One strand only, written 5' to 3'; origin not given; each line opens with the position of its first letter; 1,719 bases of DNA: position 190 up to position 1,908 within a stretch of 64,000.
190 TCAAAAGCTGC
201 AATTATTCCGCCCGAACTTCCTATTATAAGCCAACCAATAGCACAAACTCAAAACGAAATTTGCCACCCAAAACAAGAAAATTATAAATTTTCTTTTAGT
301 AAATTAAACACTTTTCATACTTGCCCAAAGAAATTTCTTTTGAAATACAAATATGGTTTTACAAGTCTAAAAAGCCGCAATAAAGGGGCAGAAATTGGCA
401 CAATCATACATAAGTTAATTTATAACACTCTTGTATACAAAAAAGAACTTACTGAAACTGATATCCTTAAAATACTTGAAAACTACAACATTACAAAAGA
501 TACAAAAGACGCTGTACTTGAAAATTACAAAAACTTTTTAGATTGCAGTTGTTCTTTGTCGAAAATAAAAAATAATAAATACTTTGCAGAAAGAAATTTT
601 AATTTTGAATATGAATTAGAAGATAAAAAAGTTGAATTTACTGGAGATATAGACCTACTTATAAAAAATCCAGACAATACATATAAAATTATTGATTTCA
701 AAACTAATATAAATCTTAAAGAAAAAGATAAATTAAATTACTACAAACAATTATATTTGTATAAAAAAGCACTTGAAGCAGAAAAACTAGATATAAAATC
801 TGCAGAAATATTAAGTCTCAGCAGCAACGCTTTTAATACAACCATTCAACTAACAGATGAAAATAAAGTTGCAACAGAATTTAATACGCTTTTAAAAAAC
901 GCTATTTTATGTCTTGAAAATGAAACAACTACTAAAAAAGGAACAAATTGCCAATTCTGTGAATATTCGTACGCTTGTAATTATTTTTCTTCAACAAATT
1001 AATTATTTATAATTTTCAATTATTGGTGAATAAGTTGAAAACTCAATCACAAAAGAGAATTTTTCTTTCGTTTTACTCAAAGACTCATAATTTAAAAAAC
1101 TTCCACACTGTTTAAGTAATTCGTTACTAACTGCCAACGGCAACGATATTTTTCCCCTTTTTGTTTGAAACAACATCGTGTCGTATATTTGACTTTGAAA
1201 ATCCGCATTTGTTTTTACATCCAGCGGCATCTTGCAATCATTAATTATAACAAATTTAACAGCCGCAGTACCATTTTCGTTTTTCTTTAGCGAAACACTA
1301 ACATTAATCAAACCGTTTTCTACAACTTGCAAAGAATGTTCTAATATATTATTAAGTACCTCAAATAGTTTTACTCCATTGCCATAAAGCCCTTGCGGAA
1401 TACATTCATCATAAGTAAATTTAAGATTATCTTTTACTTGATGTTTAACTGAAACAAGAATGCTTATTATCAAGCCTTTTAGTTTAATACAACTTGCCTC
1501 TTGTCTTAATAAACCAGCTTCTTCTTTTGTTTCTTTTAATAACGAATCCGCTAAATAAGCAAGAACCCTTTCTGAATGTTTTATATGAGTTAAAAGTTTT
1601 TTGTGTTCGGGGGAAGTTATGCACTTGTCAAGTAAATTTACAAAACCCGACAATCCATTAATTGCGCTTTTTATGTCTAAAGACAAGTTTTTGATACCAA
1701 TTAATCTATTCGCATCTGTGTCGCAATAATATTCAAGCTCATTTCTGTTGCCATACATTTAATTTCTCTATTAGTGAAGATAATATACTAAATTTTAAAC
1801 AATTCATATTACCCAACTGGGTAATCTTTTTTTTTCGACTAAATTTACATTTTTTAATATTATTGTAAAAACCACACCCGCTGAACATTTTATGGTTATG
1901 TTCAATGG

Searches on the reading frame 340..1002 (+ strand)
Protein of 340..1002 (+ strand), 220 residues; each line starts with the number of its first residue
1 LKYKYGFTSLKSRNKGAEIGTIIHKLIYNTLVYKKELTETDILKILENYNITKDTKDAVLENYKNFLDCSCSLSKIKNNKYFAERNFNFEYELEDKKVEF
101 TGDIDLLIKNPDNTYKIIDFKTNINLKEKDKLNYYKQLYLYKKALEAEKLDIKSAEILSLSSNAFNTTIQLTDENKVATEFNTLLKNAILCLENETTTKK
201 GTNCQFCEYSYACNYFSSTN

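Call 71: search_protein_families(library=pfam, proteins=[window:340-1002:+], max_evalue=0.01)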
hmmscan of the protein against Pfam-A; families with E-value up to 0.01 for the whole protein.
window:340-1002:+ (220 aa): 2 families
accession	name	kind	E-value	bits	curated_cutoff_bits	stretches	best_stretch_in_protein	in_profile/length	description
PF12705.13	PDDEXK_1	-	7.6e-13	49.4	22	1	14-214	32-247/247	PD-(D/E)XK nuclease superfamily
PF01930.23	Cas_Cas4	-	0.0018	18.9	22.7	1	91-213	42-158/160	Domain of unknown function DUF83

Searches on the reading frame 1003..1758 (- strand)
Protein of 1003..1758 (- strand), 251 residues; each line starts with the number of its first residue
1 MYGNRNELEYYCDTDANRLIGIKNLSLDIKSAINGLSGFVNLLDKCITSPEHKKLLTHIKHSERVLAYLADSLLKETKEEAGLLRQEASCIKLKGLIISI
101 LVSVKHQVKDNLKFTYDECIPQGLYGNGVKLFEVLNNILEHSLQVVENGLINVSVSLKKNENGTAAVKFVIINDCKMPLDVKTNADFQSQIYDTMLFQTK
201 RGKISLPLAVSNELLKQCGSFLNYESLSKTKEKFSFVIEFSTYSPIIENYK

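Call 4: search_protein_families(library=pfam, proteins=[window:1003-1758:-], max_evalue=1)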
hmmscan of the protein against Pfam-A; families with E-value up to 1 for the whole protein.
window:1003-1758:- (251 aa): 2 families
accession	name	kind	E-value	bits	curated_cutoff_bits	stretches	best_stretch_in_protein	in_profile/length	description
PF02518.31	HATPase_c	-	0.0069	17.2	26.4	1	128-239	3-108/111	Histidine kinase-, DNA gyrase B-, and HSP90-like ATPase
PF00512.31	HisKA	-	0.079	13.5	26.9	1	23-82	7-66/66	His Kinase A (phospho-acceptor) domain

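Call 6: search_protein_families(library=ncbifam, proteins=[window:1003-1758:-], max_evalue=1)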
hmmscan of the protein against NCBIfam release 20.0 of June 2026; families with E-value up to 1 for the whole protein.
window:1003-1758:- (251 aa): 15 families
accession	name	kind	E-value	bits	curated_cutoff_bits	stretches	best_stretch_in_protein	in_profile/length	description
NF008318.0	PRK11107.1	equivalog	1.6e-12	46.3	890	1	24-243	299-521/920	two-component sensor histidine kinase BarA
TIGR02956.1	TMAO_torS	equivalog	1.4e-10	40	676.5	1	25-242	471-684/967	TMAO reductase system sensor histidine kinase/response regulator TorS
NF045901.1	HisKinLetSLeg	equivalog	1.5e-06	26.5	1650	1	22-171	297-449/906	two-component system sensor histidine kinase LetS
NF008312.0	PRK11100.1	equivalog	2.4e-06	26.7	356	1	22-161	260-400/477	two-component system sensor histidine kinase CreC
NF008468.0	PRK11360.1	equivalog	2.9e-06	25.9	646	1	28-229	406-597/616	two-component system sensor histidine kinase AtoS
NF008543.0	PRK11466.1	equivalog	2.4e-05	22.4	982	1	24-235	450-657/914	TMAO reductase system sensor histidine kinase/response regulator TorS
NF008302.0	PRK11091.1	equivalog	3.8e-05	22.1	838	1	22-239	287-504/779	aerobic respiration two-component sensor histidine kinase ArcB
NF011874.0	PRK15347.1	equivalog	0.00011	20.4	852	1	22-245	402-619/921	two component system sensor kinase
NF041947.1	LuxQ_Vibrio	equivalog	0.00021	19.3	1200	1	24-177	478-632/843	quorum-sensing autoinducer 2 sensor kinase/phosphatase LuxQ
NF008293.1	PRK11073.1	equivalog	0.00035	19.9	240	1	22-227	134-335/349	nitrogen regulation protein NR(II)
NF046044.1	PnpS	equivalog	0.0008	18.5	400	1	22-160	174-316/390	two-component system histidine kinase PnpS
NF006800.0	PRK09303.1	equivalog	0.0048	15.9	342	1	51-155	191-298/383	histidine kinase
NF007907.0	PRK10618.1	equivalog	0.0076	14.2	634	1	17-167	450-603/893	phosphotransferase RcsD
NF008099.0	PRK10841.1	equivalog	0.016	13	920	1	26-159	478-614/949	two-component system sensor histidine kinase RcsC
NF041832.1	near_NosP_CTERM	subfamily_domain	0.029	13.4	400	1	37-151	26-141/370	NahK/ErcS family hybrid sensor histidine kinase/response regulator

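Call 84: search_protein_families(library=padloc, proteins=[window:1003-1758:-], max_evalue=0.01)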
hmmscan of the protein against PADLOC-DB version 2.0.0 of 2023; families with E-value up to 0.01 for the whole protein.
window:1003-1758:- (251 aa): 0 families

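Call 87: search_solved_structures(query=window:1003-1758:-, max_evalue=0.001, show_alignments=2)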
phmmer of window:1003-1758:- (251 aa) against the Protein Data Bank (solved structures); distinct sequences matched with E-value up to 0.001: 6.
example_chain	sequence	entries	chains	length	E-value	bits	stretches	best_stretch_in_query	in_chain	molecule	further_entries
7z8n_A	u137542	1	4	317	8.1e-13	51.9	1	22-227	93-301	Histidine kinase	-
7p8e_A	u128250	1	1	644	8.8e-06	28.9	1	23-162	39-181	Receiver domain of histidine kinase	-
6dk7_A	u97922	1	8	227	5.5e-05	26.3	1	24-228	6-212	RetS (Regulator of Exopolysaccharide and Type III Secretion)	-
6dk8_A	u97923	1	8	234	5.5e-05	26.3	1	24-229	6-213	RetS (Regulator of Exopolysaccharide and Type III Secretion)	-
7n0e_B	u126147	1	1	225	5.6e-05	26.3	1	24-228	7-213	Histidine kinase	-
7n0e_A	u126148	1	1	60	0.00022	24.3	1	23-74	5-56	Histidine kinase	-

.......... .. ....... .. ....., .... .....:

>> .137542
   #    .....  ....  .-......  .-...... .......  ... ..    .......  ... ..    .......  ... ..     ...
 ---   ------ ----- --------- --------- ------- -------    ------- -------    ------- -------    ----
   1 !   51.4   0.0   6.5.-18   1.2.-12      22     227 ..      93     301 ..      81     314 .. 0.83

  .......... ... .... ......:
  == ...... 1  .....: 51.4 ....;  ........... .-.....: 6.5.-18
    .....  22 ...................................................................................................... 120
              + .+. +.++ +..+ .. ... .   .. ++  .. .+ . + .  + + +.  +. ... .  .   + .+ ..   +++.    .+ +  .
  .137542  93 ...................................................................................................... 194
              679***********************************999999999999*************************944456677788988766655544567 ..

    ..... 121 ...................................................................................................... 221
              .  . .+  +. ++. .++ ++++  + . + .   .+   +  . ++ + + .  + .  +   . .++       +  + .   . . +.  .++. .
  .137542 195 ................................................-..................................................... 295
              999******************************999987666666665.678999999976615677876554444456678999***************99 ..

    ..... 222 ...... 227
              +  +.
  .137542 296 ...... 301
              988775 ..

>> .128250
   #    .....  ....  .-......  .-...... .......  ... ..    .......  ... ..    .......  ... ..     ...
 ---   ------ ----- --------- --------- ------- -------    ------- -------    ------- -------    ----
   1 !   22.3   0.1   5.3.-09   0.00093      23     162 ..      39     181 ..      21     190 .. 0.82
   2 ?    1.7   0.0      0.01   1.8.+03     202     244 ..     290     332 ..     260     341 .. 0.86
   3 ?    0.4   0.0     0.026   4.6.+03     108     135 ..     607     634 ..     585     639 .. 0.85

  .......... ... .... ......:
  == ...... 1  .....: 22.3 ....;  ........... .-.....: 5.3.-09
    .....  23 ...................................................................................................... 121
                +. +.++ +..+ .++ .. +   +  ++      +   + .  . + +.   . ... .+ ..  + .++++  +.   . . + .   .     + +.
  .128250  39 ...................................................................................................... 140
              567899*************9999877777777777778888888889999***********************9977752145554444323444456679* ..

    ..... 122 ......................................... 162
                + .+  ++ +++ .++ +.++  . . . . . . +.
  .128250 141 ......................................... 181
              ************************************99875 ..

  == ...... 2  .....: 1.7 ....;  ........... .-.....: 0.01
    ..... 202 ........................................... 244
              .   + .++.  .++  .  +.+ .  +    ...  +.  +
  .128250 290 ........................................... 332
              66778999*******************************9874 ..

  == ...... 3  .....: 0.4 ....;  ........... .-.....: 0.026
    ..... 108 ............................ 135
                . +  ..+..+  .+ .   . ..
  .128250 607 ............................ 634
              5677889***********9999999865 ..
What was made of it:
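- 1003..1758 (-): Soluble histidine-kinase-like pseudokinase immediately downstream on the same strand. Alignment to solved kinases shows the H-box His replaced by Leu and the G1 and G2 boxes lost (call 87).
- The downstream kinase-like protein is soluble and catalytically dead, so it cannot sense an external peptide (call 87).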
